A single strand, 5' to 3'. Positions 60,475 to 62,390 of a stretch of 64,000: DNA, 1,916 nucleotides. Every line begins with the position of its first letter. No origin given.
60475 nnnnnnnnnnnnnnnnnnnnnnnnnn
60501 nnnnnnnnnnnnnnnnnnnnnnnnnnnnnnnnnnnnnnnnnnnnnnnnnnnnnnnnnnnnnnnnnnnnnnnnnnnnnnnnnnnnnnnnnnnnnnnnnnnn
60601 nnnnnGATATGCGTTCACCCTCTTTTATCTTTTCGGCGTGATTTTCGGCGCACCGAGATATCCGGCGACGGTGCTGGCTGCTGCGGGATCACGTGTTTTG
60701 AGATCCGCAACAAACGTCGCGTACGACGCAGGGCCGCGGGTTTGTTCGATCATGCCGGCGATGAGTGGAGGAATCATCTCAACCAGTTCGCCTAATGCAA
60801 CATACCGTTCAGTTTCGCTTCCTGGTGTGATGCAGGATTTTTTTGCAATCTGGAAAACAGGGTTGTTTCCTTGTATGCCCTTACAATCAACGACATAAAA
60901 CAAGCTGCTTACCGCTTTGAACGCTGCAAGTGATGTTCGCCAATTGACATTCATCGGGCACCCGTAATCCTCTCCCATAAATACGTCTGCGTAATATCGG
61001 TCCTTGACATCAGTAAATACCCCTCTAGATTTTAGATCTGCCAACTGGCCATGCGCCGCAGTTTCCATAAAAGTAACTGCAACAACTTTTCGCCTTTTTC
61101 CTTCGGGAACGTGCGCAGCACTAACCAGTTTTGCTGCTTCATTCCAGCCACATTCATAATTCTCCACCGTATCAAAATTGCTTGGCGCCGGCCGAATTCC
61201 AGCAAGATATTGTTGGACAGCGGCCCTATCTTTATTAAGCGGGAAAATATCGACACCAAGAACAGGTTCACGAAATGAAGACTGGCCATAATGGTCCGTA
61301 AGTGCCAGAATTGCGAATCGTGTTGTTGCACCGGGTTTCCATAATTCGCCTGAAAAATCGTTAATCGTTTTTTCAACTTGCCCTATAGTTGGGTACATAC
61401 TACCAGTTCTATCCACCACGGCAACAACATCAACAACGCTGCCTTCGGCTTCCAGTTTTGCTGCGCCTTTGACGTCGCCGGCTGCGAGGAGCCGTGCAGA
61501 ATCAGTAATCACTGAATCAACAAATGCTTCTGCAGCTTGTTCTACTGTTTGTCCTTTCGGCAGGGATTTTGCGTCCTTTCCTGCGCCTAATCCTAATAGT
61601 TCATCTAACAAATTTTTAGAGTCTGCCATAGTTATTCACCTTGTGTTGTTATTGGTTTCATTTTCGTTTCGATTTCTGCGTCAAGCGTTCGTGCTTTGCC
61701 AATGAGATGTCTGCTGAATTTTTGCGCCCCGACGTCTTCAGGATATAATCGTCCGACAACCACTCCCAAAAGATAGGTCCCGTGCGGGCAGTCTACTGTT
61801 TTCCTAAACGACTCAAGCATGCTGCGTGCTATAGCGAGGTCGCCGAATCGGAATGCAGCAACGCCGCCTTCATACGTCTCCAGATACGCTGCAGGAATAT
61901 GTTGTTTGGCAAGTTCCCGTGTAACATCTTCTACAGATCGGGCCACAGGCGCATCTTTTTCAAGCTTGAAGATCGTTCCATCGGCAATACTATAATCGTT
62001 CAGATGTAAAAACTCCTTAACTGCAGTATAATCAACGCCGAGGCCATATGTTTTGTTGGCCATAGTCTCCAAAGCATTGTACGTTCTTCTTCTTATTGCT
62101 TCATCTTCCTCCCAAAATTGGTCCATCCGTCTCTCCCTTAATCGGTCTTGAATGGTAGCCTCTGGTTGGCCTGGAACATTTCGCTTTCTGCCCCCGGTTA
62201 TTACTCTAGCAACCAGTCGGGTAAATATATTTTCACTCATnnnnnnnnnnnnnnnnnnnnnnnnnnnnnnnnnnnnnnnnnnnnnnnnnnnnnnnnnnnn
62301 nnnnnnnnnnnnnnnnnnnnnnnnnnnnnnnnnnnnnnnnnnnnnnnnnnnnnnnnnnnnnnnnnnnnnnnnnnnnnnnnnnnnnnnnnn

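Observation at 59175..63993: Four-gene operon: J-domain protein, vWA-like protein and two proteins sharing a novel ~70-aa C-terminal module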

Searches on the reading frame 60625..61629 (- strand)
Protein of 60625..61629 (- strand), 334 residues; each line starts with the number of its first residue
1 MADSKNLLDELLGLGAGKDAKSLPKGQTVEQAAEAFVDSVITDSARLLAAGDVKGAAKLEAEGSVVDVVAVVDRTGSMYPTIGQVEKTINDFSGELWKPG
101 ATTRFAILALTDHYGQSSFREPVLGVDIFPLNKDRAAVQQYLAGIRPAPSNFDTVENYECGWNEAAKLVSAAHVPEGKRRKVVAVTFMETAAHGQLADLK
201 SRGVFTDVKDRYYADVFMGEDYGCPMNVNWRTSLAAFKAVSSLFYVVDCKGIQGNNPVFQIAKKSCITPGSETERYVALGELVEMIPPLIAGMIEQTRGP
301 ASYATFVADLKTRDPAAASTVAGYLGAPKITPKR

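Call 3: search_protein_families(library=pfam, proteins=[window:60625-61629:-], max_evalue=1)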
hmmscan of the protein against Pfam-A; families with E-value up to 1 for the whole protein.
window:60625-61629:- (334 aa): 1 family
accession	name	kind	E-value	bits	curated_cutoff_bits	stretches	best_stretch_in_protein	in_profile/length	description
PF13519.12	VWA_2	-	0.1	13.7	27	1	68-186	1-104/107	von Willebrand factor type A domain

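Call 4: search_protein_families(library=padloc, proteins=[window:60625-61629:-], max_evalue=1)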
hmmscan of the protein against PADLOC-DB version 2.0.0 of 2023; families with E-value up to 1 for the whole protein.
window:60625-61629:- (334 aa): 0 families

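Call 20: find_homologous_proteins(query=window:60625-61629:-, max_evalue=0.001)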
Query window:60625-61629:- (334 aa): 6 proteins with E <= 0.001 among 8000 candidates.
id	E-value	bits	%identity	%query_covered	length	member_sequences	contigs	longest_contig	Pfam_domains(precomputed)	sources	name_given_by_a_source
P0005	6.4e-219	744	100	100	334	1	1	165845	-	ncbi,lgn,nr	ncbi:MAG: hypothetical protein Q7R76_04870 [Candidatus Woesearchaeota archaeon]|nr:hypothetical prot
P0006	1.5e-138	479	68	100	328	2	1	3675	-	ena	-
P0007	8.3e-130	451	64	100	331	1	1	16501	-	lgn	-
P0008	2.5e-127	443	65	100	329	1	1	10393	-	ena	-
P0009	3.8e-55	205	43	85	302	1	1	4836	PF00092.35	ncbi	-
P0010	5.0e-33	133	34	76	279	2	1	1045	-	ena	-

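Call 21: find_encoding_contigs(protein=P0009, flank=10000)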
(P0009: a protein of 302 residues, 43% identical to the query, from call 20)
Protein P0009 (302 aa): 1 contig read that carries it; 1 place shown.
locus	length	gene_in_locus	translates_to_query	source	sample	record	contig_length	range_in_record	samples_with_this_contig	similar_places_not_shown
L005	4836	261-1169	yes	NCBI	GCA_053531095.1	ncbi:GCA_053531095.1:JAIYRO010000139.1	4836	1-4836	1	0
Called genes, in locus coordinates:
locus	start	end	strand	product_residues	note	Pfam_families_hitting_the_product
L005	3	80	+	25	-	?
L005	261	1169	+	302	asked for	PF00092:VWA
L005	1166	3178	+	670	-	PF13428:TPR_14 (faint), PF13371:TPR_9 (faint), PF00515:TPR_1 (faint), PF07719:TPR_2 (faint), PF13181:TPR_8 (faint), PF13414:TPR_11 (weak), PF13432:TPR_16 (faint), PF14559:TPR_19 (faint), +1 more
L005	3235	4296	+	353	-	-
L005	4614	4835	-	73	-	?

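Call 22: find_encoding_contigs(protein=P0008, flank=10000)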
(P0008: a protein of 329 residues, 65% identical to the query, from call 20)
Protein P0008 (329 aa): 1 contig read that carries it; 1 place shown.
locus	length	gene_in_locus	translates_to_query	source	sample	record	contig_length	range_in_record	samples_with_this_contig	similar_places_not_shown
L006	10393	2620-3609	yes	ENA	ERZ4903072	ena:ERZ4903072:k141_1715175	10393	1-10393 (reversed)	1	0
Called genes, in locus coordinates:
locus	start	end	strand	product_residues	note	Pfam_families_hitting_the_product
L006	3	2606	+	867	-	?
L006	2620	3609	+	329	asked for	-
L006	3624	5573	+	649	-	-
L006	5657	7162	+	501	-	PF20706:GT4-conflict, PF00534:Glycos_transf_1, PF13692:Glyco_trans_1_4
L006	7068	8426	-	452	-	PF13439:Glyco_transf_4 (weak), PF20706:GT4-conflict (faint), PF00534:Glycos_transf_1, PF13692:Glyco_trans_1_4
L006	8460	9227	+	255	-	PF00535:Glycos_transf_2, PF13506:Glyco_transf_21 (weak), PF13641:Glyco_tranf_2_3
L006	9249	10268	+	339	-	PF07714:PK_Tyr_Ser-Thr (faint), PF00069:Pkinase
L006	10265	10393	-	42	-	?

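Call 23: find_encoding_contigs(protein=P0006, flank=10000)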
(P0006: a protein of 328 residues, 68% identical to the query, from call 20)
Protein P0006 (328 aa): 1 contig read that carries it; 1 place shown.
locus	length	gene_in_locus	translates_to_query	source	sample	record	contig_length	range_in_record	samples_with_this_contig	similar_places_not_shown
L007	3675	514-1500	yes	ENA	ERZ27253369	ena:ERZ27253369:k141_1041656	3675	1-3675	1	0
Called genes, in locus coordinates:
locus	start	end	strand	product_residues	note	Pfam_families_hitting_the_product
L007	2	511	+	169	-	?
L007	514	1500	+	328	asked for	-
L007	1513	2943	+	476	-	-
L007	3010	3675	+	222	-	?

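Call 35: find_related_loci(query=A4, collection=genome_contigs, flank=10000)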
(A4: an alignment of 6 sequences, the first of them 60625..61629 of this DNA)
Query A4 (334 aa) in genome_contigs; peptide patterns used: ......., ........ (x = any residue, [..] = any of these).
16 stretches matched a pattern, but none encodes a relative of the query by tblastn (E <= 1e-3).

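Call 36: find_related_loci(query=A4, collection=metagenome_contigs, flank=10000)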
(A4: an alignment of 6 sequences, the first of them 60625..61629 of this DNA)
Query A4 (334 aa) in metagenome_contigs; peptide patterns used: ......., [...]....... (x = any residue, [..] = any of these).
134 stretches matched a pattern; 1 encode a relative of the query (tblastn E <= 1e-3); 1 distinct loci.
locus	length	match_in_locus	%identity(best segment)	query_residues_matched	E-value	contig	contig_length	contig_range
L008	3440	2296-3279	68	1-334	6e-155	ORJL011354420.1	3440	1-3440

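Call 40: search_solved_structures(query=A4, max_evalue=10, show_alignments=2)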
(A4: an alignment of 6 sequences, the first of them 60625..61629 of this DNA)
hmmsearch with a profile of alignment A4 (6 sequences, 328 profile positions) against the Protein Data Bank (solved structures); distinct sequences matched with E-value up to 10: 1.
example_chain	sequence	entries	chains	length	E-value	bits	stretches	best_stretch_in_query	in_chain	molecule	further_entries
3rag_A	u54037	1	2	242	0.25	13.7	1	56-95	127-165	uncharacterized protein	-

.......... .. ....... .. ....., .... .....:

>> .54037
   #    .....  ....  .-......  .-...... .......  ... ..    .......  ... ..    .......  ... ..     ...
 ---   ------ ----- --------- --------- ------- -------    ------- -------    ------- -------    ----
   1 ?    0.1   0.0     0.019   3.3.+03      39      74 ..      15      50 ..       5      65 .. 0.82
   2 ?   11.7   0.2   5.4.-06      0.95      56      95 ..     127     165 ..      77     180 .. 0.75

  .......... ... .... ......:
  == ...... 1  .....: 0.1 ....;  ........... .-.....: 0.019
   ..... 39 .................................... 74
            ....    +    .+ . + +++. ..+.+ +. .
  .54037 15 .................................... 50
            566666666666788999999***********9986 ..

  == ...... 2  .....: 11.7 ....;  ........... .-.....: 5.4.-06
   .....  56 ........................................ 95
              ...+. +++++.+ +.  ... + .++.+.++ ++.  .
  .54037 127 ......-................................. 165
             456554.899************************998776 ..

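Call 53: search_protein_families(library=padloc, proteins=[P0009, L005:1166-3178:+], max_evalue=1)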
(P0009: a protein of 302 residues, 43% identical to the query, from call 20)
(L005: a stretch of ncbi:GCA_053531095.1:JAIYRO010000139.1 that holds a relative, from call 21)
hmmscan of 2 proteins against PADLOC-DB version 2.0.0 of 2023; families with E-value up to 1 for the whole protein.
P0009 (302 aa): 0 families

L005:1166-3178:+ (670 aa): 0 families

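Call 54: search_protein_families(library=ncbifam, proteins=[window:60625-61629:-, P0009, L005:1166-3178:+], max_evalue=1)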
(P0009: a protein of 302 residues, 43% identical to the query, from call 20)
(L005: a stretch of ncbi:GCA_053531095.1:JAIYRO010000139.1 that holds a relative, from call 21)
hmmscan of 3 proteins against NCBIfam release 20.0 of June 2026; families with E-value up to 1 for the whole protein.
window:60625-61629:- (334 aa): 1 family
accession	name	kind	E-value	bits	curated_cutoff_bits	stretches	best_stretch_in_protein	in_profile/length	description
NF047709.1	RiPP_TigB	exception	0.085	12.9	70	1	63-95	18-50/68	methyl-cyclopropylglycine-containing RiPP peptide TigB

P0009 (302 aa): 0 families

L005:1166-3178:+ (670 aa): 13 families
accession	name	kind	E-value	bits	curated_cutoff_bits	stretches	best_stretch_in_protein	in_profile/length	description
TIGR02917.1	PEP_TPR_lipo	equivalog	1.8e-11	42.7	312.2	1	352-475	616-733/899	XrtA/PEP-CTERM system TPR-repeat protein PrsT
NF040959.1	MamA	equivalog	1.4e-09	37.7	200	1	326-475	60-203/204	magnetosome protein MamA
TIGR02795.1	tol_pal_ybgF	equivalog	9e-06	26.3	90.1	1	540-610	17-84/119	tol-pal system protein YbgF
NF008757.0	PRK11788.1-5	equivalog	1.2e-05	24.6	363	2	359-514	129-280/388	lipopolysaccharide assembly protein LapB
TIGR02521.1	type_IV_pilW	equivalog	3.7e-05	23.4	154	1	346-475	40-165/234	type IV pilus biogenesis/stability protein PilW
NF008755.0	PRK11788.1-3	equivalog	0.00031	20.2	430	1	388-470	155-239/388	lipopolysaccharide assembly protein LapB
NF045487.1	ASRP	equivalog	0.0007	18.3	300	1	68-250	98-281/593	archaea-specific SMC-related protein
NF033762.1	social_mot_Tgl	equivalog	0.0051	16.2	225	1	373-473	34-128/252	social motility TPR repeat lipoprotein Tgl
TIGR02552.1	LcrH_SycD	equivalog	0.011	15.5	104.8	1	347-409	62-124/136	SycD/LcrH family type III secretion system chaperone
NF033920.0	C39_PA2778_fam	equivalog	0.013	14.9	150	1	340-402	193-255/255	PA2778 family cysteine peptidase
NF049906.1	IncMemCPSIT0556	equivalog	0.16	10.7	400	1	159-228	210-280/337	CPSIT_0556 family inclusion membrane protein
TIGR04211.1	SH3_and_anchor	equivalog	0.64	9.6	65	1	161-239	70-161/198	TIGR04211 family SH3 domain-containing protein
TIGR04510.1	mod_pep_cyc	subfamily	0.75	8.2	400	1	347-564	408-622/814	putative peptide modification system cyclase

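Call 56: predict_structure(alignment_id=A4)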
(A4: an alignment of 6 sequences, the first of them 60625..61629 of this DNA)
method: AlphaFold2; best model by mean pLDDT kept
length: 334 residues; sequences in the alignment: 6
mean_pLDDT: 83.2   pTM: 0.82
mean pLDDT of the five models: 83.2, 81.2, 81.2, 78.2, 76.3
residues with pLDDT >= 90: 158; 70-90: 119; 50-70: 35; < 50: 22
segments of 3 or more residues with pLDDT < 50: 1-5, 14-20, 115-121
pLDDT, mean of each block of 10 residues (from residue 1): 48 47 65 70 81 89 93 86 88 83 93 54 74 93 83 81 94 87 94 93 92 88 80 95 91 86 93 88 87 93 93 92 85 48
secondary structure, 60 per line:
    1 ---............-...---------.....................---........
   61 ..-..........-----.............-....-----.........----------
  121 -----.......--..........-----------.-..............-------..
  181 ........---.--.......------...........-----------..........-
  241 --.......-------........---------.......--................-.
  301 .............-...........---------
elements in order: H4-15 H29-49 H53-62 E64-73 H79-91 H93-96 E102-110 E126-132 H135-144 H158-171 E179-188 H195-201 H208-218 H230-239 E243-249 H257-264 E274-280 H283-298 H300-313 H315-325

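Call 67: find_homologous_proteins(query=A4, max_evalue=0.001)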
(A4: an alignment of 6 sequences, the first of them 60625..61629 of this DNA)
Query A4 (6 sequences) (334 aa, profile of the alignment): 8 proteins with E <= 0.001 among 8000 candidates.
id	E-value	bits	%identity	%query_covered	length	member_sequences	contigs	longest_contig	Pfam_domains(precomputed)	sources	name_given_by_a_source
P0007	5.6e-175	599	64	100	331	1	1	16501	-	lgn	-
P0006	6.9e-174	596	68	100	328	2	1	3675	-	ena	-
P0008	5.7e-173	593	65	100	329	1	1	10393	-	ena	-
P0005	4.4e-166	570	100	100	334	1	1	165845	-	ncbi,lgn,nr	ncbi:MAG: hypothetical protein Q7R76_04870 [Candidatus Woesearchaeota archaeon]|nr:hypothetical prot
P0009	1.2e-134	467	43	85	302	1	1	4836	PF00092.35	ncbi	-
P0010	3.3e-102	360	34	76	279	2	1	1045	-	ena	-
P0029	6.7e-79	283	41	96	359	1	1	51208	-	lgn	-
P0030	9.1e-71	257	36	86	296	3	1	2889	-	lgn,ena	-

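Call 68: find_encoding_contigs(protein=P0029, flank=10000)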
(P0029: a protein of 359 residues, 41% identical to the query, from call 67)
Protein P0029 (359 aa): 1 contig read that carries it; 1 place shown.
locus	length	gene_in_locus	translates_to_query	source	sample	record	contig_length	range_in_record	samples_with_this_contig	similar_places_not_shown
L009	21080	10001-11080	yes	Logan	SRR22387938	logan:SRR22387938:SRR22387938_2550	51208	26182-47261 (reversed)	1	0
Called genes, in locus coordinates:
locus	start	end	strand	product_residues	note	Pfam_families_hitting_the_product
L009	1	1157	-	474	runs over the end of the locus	PF02934:GatB_N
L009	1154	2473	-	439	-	PF18195:GatD_N, PF00710:Asparaginase, PF17763:Asparaginase_C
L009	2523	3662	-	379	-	PF00069:Pkinase, PF07714:PK_Tyr_Ser-Thr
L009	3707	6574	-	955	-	PF02359:CDC48_N, PF02933:CDC48_2, PF05496:RuvB_N (weak), PF07724:AAA_2 (weak), PF00004:AAA, PF17862:AAA_lid_3, PF00004:AAA, PF17862:AAA_lid_3, +24 more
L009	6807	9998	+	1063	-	PF13672:PP2C_2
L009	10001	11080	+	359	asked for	-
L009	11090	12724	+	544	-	PF14932:HAUS-augmin3 (weak)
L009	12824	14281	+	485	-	PF00535:Glycos_transf_2, PF13641:Glyco_tranf_2_3 (weak)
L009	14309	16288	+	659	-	PF01636:APH, PF03881:Fructosamin_kin (weak), PF13649:Methyltransf_25 (weak)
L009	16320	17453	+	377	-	PF00535:Glycos_transf_2, PF13641:Glyco_tranf_2_3 (weak)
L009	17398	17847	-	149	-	-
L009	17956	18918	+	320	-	PF01916:DS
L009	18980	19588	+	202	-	-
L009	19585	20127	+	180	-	-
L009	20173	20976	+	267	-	PF01026:TatD_DNase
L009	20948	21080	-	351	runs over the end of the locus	PF00814:TsaD, PF22521:HypF_C_2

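Call 69: find_encoding_contigs(protein=P0030, flank=10000)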
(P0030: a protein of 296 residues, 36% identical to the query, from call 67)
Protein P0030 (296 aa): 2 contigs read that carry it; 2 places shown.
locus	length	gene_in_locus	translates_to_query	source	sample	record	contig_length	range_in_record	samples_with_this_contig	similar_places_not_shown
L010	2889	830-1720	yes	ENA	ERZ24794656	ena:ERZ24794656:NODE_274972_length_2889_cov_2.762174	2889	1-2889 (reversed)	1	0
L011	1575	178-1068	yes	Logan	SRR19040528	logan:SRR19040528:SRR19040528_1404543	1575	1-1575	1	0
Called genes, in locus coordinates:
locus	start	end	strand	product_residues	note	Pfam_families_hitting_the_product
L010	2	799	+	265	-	?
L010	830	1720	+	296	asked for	-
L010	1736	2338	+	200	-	-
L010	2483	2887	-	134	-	?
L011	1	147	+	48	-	?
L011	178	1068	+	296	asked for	-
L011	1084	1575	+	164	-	?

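Call 85: find_related_loci(query=A4, collection=viral_contigs, flank=5000)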
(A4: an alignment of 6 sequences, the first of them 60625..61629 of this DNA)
Query A4 (334 aa) in viral_contigs; peptide patterns used: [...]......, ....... (x = any residue, [..] = any of these).
21 stretches matched a pattern, but none encodes a relative of the query by tblastn (E <= 1e-3).

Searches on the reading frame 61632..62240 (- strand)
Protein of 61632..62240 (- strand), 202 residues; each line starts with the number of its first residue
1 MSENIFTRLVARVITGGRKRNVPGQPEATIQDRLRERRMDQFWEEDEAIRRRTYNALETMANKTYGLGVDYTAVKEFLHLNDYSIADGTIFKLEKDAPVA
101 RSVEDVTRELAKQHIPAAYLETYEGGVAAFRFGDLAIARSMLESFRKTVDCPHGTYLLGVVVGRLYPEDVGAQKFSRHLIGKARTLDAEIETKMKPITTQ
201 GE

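Call 3: search_protein_families(library=pfam, proteins=[window:61632-62240:-], max_evalue=1)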
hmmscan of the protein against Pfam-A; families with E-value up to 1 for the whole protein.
window:61632-62240:- (202 aa): 1 family
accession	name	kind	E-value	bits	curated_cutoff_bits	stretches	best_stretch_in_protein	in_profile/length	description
PF20058.4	DUF6457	-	0.029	14.7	27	0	152-187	41-72/80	Domain of unknown function (DUF6457)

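Call 4: search_protein_families(library=padloc, proteins=[window:61632-62240:-], max_evalue=1)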
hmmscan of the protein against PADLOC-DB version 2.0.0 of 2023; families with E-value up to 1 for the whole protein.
window:61632-62240:- (202 aa): 0 families

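Call 54: search_protein_families(library=ncbifam, proteins=[window:61632-62240:-], max_evalue=1)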
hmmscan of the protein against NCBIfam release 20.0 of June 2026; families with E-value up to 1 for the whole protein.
window:61632-62240:- (202 aa): 1 family
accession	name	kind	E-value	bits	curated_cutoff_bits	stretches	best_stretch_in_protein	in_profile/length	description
NF033545.0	transpos_IS630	equivalog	0.0067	15.9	100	1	15-112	49-136/299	IS630 family transposase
